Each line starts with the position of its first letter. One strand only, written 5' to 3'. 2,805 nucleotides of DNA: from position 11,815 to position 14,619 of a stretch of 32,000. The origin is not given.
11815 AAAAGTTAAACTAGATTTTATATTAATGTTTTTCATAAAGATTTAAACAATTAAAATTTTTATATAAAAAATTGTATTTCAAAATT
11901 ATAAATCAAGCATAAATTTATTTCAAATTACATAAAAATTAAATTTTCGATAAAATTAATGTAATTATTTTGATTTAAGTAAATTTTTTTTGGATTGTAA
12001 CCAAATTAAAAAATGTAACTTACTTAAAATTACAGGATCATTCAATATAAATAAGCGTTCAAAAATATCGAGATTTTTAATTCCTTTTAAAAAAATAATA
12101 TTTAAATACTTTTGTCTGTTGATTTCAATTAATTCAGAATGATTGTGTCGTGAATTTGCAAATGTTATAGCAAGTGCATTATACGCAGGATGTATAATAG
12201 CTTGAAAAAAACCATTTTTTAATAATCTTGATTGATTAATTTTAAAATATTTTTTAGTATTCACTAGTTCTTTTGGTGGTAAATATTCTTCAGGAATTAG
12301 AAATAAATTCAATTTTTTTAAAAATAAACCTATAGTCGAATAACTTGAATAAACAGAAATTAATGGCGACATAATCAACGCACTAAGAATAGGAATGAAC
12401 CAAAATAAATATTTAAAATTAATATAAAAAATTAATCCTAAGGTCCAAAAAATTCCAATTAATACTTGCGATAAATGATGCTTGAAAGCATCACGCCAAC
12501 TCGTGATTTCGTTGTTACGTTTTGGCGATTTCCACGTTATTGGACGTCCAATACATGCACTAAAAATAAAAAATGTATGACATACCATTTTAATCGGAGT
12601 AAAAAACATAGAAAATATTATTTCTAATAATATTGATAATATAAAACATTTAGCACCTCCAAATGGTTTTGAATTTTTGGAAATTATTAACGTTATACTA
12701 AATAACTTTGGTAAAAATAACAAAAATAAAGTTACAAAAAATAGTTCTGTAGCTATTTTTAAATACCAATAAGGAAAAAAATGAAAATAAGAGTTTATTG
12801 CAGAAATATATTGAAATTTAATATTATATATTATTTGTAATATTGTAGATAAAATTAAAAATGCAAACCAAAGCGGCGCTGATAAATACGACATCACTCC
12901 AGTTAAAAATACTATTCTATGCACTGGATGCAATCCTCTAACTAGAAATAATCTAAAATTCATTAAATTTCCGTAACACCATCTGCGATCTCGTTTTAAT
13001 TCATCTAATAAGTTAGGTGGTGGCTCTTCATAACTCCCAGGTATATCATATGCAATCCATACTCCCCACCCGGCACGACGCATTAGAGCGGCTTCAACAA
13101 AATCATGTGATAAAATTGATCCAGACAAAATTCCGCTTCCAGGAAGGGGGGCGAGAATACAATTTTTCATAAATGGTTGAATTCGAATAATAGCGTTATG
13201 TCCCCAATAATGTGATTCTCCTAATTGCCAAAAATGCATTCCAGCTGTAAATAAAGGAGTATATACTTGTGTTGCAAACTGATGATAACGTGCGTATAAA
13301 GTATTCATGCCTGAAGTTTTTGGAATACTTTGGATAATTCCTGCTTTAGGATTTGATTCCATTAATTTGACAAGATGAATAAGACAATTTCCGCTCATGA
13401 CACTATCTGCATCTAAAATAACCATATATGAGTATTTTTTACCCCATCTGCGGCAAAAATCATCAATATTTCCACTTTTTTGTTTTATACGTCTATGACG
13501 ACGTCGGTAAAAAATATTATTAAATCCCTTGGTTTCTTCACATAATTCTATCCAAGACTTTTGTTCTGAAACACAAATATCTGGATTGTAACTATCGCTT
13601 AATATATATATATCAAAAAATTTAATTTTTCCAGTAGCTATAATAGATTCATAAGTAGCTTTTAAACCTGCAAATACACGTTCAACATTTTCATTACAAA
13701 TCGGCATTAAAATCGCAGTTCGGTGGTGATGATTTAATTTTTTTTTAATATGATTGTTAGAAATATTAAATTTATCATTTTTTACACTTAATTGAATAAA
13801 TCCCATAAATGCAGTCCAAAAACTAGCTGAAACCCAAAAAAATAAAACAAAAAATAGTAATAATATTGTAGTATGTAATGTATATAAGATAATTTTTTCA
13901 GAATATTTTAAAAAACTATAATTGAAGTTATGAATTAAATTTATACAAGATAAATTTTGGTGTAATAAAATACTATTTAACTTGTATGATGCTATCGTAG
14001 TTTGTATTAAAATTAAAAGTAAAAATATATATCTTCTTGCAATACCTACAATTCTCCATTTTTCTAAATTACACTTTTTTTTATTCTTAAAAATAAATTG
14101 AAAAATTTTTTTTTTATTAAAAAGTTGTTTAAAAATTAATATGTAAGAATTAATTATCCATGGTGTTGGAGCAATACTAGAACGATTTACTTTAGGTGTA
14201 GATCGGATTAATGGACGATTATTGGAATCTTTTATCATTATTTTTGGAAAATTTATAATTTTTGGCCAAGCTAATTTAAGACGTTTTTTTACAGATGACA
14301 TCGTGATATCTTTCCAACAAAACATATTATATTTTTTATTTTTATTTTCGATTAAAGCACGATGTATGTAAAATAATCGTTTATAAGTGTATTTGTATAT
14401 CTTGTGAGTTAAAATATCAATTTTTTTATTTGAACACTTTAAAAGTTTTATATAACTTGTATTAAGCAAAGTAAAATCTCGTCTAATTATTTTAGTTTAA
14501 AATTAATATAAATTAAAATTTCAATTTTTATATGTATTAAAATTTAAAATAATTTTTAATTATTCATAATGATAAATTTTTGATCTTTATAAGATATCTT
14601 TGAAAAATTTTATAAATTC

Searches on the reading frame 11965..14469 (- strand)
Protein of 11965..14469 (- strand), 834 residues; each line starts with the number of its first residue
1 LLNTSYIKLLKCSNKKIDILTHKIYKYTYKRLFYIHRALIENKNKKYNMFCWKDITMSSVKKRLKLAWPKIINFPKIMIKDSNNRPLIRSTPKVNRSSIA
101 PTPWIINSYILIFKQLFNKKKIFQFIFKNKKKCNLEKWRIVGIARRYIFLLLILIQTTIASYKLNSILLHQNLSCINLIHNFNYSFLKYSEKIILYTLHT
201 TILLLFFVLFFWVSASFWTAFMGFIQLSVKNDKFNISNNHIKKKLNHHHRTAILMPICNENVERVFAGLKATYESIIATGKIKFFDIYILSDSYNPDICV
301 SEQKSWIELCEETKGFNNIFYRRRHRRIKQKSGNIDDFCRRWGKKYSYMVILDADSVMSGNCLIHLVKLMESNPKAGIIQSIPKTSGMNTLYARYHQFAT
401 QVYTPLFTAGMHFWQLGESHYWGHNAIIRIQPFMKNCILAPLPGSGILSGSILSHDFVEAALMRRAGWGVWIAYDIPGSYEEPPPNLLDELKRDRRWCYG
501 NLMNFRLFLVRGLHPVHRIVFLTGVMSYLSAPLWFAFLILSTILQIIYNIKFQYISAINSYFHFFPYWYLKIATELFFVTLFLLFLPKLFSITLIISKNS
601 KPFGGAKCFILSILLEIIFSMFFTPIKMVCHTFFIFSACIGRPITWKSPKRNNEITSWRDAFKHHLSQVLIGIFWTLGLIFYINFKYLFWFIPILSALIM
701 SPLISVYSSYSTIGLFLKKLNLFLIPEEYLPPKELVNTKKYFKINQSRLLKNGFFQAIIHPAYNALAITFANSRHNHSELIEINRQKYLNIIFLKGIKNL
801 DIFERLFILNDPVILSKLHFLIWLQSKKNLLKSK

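Call 61: search_protein_families(library=pfam, proteins=[window:11965-14469:-], max_evalue=0.00001)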
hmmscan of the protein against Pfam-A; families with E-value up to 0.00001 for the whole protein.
window:11965-14469:- (834 aa): 2 families
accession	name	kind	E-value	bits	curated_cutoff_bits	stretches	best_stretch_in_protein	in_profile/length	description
PF13632.12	Glyco_trans_2_3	-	4.9e-17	62.8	27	1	349-565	2-183/198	Glycosyl transferase family group 2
PF00535.33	Glycos_transf_2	-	6.6e-17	62.4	23.3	1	253-433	2-164/168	Glycosyl transferase family 2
